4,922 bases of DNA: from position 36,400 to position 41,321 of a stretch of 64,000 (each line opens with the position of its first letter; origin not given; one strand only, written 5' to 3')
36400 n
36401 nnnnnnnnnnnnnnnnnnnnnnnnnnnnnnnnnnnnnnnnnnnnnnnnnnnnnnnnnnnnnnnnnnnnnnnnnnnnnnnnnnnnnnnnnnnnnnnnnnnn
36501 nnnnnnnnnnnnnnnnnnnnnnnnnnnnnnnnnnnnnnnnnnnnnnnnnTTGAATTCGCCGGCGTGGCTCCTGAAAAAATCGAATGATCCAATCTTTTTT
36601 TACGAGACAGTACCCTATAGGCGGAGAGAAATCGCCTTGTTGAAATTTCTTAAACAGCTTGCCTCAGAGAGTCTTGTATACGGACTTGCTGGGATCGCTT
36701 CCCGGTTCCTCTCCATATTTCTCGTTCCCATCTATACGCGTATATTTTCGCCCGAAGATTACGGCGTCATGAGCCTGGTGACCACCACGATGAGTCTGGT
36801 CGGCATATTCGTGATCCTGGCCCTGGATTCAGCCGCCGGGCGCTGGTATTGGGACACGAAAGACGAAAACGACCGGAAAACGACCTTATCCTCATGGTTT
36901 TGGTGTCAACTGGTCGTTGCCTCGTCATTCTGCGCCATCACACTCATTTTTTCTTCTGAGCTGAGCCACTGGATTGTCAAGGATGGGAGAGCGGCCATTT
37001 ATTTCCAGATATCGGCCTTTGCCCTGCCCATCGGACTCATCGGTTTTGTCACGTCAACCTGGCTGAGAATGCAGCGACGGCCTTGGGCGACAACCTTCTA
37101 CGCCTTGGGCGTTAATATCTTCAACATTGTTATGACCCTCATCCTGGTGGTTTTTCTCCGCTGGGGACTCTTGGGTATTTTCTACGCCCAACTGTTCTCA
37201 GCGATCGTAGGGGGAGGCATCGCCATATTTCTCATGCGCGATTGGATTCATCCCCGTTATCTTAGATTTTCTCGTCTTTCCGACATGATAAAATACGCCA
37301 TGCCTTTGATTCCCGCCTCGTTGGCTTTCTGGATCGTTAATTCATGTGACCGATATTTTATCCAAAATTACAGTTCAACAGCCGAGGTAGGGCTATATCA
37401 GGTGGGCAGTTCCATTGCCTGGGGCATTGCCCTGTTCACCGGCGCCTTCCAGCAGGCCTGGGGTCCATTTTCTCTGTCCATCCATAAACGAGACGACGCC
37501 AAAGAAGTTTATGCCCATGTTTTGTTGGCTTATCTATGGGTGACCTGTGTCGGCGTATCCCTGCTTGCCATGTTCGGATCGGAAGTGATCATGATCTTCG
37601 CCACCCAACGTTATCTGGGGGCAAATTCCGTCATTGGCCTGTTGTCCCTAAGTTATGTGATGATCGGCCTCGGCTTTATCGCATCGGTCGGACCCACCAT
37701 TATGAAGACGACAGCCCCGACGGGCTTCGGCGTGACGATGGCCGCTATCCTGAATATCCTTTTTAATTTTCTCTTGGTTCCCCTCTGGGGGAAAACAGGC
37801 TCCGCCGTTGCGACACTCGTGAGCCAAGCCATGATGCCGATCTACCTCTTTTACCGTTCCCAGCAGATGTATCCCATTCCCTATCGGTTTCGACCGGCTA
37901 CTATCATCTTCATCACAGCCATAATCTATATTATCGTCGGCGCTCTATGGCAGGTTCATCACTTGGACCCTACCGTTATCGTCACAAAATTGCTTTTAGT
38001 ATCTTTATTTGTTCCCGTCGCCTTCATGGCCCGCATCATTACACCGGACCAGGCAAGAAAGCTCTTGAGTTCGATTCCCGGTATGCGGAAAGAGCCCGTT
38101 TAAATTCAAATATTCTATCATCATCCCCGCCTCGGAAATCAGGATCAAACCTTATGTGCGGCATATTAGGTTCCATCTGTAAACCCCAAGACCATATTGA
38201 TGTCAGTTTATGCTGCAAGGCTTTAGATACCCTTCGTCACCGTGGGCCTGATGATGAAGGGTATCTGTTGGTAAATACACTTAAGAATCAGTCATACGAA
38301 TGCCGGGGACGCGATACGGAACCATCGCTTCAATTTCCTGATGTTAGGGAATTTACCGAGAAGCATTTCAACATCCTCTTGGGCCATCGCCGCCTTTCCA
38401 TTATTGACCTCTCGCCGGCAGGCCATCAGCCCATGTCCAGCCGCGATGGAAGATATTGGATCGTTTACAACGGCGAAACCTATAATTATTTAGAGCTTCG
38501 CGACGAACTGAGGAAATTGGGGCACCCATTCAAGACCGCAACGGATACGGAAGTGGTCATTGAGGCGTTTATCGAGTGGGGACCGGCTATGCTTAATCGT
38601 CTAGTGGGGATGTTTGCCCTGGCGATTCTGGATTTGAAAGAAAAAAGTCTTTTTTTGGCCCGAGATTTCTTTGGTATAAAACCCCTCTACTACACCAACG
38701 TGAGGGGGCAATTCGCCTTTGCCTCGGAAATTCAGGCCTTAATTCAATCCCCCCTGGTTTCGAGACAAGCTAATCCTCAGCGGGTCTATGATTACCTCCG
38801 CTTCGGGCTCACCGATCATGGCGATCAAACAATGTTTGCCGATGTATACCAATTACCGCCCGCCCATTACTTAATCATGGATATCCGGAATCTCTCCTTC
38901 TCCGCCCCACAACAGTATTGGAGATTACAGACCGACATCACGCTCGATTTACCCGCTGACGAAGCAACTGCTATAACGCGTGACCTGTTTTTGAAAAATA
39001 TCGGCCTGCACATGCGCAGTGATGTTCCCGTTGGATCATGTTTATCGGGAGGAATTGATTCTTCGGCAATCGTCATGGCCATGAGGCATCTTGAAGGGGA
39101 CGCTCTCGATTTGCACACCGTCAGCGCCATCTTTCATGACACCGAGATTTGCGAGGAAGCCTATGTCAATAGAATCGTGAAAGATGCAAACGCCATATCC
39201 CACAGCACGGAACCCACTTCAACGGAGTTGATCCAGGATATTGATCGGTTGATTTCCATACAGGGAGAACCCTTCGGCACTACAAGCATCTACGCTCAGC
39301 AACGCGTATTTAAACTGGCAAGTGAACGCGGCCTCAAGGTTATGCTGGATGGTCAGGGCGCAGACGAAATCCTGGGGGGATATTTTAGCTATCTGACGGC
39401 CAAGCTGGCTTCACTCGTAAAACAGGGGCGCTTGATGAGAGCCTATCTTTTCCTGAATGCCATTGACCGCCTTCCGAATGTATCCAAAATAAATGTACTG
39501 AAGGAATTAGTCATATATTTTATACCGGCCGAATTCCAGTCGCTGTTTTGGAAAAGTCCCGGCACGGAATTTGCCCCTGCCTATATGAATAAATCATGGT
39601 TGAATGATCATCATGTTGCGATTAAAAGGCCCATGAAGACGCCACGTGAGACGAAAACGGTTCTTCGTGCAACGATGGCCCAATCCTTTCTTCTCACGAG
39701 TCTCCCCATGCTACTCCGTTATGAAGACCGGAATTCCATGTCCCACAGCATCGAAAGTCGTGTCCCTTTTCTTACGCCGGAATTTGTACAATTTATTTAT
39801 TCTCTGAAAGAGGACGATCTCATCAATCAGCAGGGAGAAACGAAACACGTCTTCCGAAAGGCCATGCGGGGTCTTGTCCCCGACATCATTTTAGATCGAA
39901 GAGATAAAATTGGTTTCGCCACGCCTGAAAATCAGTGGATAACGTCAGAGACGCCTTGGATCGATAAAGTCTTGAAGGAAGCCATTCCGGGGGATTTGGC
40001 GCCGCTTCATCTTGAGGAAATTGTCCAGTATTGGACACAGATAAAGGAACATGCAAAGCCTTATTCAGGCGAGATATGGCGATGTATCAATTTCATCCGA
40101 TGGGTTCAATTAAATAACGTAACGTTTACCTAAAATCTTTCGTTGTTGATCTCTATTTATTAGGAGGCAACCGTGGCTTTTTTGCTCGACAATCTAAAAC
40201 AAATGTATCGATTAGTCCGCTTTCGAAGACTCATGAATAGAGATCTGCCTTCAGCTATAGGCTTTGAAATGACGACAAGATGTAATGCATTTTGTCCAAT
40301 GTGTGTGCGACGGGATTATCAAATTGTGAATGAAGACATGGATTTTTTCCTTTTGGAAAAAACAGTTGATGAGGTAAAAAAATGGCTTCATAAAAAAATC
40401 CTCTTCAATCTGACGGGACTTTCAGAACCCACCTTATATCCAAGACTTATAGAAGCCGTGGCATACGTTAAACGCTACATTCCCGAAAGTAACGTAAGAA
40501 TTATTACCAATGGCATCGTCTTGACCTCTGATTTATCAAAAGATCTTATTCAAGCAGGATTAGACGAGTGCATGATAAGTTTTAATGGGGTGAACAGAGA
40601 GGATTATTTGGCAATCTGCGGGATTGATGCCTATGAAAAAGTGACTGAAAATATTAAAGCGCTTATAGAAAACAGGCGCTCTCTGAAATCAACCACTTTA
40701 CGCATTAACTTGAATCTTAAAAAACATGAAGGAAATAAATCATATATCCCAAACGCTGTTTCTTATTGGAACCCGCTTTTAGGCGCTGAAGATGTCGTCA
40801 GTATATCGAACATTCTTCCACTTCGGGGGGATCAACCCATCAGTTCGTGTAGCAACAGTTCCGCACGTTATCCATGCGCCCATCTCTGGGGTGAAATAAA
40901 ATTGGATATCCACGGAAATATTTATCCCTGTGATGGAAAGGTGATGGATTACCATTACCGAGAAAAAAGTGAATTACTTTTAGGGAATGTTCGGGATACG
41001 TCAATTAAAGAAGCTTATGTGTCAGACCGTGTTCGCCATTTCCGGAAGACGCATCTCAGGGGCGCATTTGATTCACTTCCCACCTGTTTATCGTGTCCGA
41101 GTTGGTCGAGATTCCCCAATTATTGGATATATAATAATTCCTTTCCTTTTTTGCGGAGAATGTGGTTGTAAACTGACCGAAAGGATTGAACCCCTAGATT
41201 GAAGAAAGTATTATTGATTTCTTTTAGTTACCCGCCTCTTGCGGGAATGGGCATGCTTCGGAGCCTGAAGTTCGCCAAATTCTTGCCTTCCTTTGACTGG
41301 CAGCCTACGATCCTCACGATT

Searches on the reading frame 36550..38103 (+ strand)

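Call 58: search_protein_families(library=pfam, proteins=[window:36550-38103:+], max_evalue=0.00001)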
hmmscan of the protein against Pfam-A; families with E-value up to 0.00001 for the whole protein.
window:36550-38103:+ (517 aa): 2 families
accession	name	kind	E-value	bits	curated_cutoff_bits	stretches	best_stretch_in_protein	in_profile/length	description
PF13440.11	Polysacc_synt_3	-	2.5e-20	73.3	23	1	63-357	3-290/293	Polysaccharide biosynthesis protein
PF01943.22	Polysacc_synt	-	2.7e-16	60.3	28.2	1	40-306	4-268/274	Polysaccharide biosynthesis protein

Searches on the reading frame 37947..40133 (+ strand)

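Call 58: search_protein_families(library=pfam, proteins=[window:37947-40133:+], max_evalue=0.00001)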
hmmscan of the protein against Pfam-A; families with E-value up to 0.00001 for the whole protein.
window:37947-40133:+ (728 aa): 3 families
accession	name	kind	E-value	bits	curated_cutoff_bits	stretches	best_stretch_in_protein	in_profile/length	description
PF00733.27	Asn_synthase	-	3.2e-58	198.5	21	1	345-720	3-353/354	Asparagine synthase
PF13537.11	GATase_7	-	8.7e-45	152.2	25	1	147-266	1-122/123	Glutamine amidotransferase domain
PF13522.11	GATase_6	-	3.6e-42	143.9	27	1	138-261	9-130/130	Glutamine amidotransferase domain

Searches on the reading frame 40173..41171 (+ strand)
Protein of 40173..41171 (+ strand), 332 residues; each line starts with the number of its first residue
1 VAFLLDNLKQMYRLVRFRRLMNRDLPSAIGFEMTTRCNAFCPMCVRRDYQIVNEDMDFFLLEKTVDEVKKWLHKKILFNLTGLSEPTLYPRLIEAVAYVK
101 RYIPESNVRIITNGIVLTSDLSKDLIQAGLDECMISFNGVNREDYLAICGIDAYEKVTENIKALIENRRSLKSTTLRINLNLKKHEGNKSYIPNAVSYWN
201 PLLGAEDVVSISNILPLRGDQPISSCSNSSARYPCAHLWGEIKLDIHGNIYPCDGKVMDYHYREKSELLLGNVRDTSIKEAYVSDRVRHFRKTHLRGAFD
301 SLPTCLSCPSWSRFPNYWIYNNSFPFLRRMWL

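Call 58: search_protein_families(library=pfam, proteins=[window:40173-41171:+], max_evalue=0.00001)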
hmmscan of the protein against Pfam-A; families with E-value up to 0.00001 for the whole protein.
window:40173-41171:+ (332 aa): 2 families
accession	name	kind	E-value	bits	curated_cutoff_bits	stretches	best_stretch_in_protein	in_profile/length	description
PF04055.27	Radical_SAM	-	4.7e-15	56.6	29.5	1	32-169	2-142/166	Radical SAM superfamily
PF13186.11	SPASM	-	1.4e-08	35.3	21.5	1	235-309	1-67/67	Iron-sulfur cluster-binding domain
